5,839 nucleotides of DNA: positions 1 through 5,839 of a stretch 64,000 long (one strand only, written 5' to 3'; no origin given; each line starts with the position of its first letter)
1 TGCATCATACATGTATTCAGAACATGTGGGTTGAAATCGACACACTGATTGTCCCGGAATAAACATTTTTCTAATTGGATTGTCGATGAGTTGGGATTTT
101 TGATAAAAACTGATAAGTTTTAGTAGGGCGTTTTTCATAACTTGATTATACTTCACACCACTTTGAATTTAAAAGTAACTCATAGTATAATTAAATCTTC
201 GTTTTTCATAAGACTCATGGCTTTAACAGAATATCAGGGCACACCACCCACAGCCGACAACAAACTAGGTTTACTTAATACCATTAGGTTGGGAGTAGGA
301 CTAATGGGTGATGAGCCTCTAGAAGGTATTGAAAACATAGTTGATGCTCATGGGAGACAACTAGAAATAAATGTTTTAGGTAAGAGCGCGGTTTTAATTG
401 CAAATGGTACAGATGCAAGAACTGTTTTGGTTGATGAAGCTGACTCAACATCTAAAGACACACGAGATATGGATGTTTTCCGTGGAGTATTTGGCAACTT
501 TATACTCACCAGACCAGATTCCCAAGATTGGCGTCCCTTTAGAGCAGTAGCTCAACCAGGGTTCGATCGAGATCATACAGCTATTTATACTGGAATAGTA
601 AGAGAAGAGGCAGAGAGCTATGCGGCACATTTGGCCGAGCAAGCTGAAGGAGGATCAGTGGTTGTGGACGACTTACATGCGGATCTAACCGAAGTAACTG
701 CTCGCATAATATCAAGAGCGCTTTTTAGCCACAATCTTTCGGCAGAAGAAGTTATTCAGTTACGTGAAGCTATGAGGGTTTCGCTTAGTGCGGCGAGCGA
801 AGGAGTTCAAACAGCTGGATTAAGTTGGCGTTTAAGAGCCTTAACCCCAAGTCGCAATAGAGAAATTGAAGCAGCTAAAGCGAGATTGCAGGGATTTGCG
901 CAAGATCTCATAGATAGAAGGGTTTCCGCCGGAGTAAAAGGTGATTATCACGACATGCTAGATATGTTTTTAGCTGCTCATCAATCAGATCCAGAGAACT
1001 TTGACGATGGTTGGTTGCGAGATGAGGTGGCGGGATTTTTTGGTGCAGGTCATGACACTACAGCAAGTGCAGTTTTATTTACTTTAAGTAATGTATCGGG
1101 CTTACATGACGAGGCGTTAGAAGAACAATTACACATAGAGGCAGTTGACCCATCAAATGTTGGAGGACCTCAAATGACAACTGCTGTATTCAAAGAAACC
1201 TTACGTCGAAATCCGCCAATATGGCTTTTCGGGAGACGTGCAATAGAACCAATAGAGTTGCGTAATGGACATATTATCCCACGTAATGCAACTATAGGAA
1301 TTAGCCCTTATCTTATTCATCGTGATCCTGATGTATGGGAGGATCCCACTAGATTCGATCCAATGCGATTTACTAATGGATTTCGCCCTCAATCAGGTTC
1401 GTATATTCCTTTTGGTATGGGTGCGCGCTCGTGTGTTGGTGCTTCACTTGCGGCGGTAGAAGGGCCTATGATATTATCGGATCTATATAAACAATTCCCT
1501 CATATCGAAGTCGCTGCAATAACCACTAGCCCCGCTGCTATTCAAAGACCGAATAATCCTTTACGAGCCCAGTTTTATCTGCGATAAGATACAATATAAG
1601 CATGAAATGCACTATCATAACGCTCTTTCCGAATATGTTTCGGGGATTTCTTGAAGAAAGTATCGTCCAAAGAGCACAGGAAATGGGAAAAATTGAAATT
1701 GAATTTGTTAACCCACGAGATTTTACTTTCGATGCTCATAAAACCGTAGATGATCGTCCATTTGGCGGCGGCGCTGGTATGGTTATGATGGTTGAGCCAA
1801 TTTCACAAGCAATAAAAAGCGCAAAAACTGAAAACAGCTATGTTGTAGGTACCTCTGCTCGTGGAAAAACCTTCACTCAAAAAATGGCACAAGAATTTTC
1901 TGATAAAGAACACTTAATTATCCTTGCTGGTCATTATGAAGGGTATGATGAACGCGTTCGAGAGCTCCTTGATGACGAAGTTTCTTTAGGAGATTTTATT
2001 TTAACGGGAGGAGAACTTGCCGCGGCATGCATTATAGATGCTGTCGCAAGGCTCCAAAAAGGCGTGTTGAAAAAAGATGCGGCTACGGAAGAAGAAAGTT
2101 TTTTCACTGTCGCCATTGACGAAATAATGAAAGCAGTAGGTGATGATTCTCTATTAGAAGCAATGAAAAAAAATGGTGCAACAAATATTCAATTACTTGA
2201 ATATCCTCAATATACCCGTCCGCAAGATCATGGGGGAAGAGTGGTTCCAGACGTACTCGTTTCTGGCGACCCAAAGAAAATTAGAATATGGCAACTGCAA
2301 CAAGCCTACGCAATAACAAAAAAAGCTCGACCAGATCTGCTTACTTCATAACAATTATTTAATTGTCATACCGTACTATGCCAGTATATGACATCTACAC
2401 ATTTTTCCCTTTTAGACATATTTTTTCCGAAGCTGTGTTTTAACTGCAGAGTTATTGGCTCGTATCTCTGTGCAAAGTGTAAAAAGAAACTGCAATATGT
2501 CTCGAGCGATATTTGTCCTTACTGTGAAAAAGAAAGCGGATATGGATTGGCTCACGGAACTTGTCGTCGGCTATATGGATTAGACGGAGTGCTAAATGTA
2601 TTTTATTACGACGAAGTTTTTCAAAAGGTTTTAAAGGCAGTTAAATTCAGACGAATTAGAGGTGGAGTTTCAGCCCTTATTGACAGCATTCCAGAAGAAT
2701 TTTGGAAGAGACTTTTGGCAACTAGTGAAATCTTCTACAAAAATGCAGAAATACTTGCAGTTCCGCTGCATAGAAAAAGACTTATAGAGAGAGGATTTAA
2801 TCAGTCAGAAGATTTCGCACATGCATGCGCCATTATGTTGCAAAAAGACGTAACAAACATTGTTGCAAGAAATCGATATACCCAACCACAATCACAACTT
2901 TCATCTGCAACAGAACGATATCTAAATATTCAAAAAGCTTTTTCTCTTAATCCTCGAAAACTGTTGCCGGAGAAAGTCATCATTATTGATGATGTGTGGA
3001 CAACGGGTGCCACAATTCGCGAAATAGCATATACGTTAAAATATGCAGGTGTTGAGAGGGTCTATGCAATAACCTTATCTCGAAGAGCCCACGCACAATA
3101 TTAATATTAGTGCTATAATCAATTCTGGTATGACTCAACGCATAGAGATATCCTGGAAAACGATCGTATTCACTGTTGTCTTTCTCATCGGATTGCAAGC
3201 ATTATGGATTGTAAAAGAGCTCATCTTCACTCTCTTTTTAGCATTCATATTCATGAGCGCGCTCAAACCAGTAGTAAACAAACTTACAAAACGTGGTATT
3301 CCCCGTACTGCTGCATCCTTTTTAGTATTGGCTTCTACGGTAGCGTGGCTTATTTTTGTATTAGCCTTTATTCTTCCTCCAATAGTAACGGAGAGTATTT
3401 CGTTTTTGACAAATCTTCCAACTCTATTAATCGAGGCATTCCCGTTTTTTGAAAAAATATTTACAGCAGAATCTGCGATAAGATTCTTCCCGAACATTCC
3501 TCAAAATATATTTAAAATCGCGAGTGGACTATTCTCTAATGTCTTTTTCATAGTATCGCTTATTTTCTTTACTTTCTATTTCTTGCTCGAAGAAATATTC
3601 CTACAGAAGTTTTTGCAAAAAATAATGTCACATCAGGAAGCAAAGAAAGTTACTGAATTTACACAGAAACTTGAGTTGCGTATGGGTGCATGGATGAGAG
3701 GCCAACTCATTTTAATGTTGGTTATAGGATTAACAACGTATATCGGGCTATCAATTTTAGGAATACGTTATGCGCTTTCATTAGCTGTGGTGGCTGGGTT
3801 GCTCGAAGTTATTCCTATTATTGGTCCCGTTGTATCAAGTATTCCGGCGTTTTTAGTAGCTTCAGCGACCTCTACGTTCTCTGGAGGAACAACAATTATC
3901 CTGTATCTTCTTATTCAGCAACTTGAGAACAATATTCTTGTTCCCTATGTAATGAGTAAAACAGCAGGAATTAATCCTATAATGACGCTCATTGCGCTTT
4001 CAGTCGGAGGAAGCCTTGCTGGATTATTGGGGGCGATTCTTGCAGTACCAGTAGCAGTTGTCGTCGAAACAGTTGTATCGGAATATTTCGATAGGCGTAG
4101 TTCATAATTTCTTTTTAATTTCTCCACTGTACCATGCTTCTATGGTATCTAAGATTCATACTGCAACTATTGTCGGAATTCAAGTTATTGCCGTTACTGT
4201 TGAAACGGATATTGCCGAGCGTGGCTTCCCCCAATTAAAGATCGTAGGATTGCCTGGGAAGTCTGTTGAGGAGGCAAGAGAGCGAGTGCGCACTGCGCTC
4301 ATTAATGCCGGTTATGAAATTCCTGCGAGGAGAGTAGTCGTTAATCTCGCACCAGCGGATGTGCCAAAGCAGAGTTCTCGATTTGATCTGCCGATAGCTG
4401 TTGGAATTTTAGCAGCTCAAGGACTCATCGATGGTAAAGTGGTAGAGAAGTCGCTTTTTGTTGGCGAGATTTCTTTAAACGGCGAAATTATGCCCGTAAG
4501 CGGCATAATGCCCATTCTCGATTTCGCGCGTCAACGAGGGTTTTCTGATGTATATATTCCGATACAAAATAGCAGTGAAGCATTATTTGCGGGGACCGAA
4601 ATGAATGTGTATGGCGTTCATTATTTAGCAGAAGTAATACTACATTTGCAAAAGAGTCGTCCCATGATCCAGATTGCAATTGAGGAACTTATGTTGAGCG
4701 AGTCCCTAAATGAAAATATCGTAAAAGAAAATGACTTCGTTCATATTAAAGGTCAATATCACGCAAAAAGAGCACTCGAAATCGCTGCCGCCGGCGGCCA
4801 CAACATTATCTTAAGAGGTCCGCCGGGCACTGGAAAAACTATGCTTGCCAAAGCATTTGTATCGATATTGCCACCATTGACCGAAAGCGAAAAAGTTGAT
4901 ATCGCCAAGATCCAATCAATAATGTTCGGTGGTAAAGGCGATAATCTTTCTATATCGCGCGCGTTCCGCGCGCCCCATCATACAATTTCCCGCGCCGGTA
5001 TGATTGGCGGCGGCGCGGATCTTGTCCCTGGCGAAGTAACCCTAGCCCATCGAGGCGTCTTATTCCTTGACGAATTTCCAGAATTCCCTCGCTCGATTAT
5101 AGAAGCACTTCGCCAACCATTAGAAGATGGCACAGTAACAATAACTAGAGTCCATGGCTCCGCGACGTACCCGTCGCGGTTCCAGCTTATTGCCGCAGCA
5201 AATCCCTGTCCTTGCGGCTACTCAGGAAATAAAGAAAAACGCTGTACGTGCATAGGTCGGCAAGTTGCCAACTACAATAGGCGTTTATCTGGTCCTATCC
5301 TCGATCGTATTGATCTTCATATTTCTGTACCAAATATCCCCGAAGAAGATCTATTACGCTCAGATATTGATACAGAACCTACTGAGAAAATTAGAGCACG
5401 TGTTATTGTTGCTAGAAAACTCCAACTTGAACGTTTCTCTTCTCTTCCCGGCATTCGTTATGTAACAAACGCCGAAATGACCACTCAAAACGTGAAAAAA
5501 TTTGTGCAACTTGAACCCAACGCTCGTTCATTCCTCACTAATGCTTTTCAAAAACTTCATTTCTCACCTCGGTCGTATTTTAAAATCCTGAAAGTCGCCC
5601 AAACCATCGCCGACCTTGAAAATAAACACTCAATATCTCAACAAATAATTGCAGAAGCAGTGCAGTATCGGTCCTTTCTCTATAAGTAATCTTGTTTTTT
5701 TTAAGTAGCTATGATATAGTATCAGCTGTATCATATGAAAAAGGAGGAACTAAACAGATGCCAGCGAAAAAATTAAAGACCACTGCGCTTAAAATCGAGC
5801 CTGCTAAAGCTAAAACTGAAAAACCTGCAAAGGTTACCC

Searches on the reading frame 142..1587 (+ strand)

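Call 51: search_protein_families(library=pfam, proteins=[window:142-1587:+], max_evalue=0.001)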
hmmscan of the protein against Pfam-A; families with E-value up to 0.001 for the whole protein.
window:142-1587:+ (481 aa): 1 family
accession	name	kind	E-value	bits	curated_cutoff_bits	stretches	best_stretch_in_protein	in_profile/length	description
PF00067.27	p450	-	8.8e-49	166.9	22.8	1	57-452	20-432/462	Cytochrome P450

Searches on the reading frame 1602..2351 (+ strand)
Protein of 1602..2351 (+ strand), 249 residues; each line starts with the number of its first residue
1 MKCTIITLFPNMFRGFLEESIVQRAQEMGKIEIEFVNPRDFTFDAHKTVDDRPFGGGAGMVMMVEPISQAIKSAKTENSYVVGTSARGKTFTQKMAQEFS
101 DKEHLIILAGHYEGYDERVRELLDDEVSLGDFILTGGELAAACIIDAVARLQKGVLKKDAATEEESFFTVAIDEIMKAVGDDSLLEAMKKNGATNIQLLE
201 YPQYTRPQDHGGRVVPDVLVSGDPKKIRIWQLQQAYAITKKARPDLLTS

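Call 51: search_protein_families(library=pfam, proteins=[window:1602-2351:+], max_evalue=0.001)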
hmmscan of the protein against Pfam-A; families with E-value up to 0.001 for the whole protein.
window:1602-2351:+ (249 aa): 1 family
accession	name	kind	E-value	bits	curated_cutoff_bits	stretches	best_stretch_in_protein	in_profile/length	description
PF01746.26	tRNA_m1G_MT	-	8.8e-51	172.8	27.3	2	23-167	2-145/195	tRNA (Guanine-1)-methyltransferase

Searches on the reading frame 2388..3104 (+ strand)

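Call 51: search_protein_families(library=pfam, proteins=[window:2388-3104:+], max_evalue=0.001)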
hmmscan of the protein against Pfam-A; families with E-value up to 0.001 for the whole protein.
window:2388-3104:+ (238 aa): 2 families
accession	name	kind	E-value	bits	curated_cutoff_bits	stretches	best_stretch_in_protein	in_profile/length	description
PF18912.6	DZR_2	-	1.6e-07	31.4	27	1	8-59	1-55/56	Double zinc ribbon domain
PF00156.33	Pribosyltran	-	9.2e-07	28.7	26.3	1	158-236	57-129/158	Phosphoribosyl transferase domain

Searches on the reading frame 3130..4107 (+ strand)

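Call 51: search_protein_families(library=pfam, proteins=[window:3130-4107:+], max_evalue=0.001)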
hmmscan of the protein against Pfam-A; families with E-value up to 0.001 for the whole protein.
window:3130-4107:+ (325 aa): 1 family
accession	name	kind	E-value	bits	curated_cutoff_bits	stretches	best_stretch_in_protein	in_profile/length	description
PF01594.21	AI-2E_transport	-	4.1e-57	194.3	34.3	1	13-319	3-326/327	AI-2E family transporter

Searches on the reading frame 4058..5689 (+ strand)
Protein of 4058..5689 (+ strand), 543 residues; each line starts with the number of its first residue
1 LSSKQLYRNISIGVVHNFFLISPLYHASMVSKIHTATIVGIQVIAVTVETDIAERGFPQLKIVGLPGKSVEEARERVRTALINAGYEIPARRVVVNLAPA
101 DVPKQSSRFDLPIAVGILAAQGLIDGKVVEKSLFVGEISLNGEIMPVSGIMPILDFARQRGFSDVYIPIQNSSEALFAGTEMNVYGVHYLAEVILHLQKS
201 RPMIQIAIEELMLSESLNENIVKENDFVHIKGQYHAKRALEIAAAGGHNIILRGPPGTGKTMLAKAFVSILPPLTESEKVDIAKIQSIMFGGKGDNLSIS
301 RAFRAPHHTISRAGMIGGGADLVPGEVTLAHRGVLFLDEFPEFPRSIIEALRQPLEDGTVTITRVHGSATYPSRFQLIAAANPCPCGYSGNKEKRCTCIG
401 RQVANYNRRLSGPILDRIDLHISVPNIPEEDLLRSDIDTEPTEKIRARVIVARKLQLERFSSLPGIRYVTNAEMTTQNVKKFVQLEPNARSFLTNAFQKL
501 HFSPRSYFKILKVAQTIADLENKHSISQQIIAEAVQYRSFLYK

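Call 51: search_protein_families(library=pfam, proteins=[window:4058-5689:+], max_evalue=0.001)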
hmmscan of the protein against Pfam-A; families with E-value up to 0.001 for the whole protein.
window:4058-5689:+ (543 aa): 9 families
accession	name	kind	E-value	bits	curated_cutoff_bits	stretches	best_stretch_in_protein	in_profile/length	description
PF01078.27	Mg_chelatase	-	2.3e-88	295.4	20.3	1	226-431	1-206/207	Magnesium chelatase, subunit ChlI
PF13541.12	ChlI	-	2.3e-39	134.4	27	1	48-171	1-121/121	Subunit ChlI of Mg-chelatase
PF13335.12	Mg_chelatase_C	-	2.6e-27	95.7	26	1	440-538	2-94/94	Magnesium chelatase, subunit ChlI C-terminal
PF00493.29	MCM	-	1e-10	41.6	23.3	1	322-430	112-210/224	MCM P-loop domain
PF07728.20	AAA_5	-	9.6e-10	39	22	1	317-391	50-129/139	AAA domain (dynein-related subfamily)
PF00158.32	Sigma54_activat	-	1e-07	32.3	20.2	1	238-382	13-142/168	Sigma-54 interaction domain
PF00004.35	AAA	-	1.3e-05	26.1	21.2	1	250-381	1-99/131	ATPase family associated with various cellular activities (AAA)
PF05496.18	RuvB_N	-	2.6e-05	24.5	27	0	316-377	69-130/159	Holliday junction DNA helicase RuvB P-loop domain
PF05362.19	Lon_C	-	0.00089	19.3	21.1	0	101-174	104-175/205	Lon protease (S16) C-terminal proteolytic domain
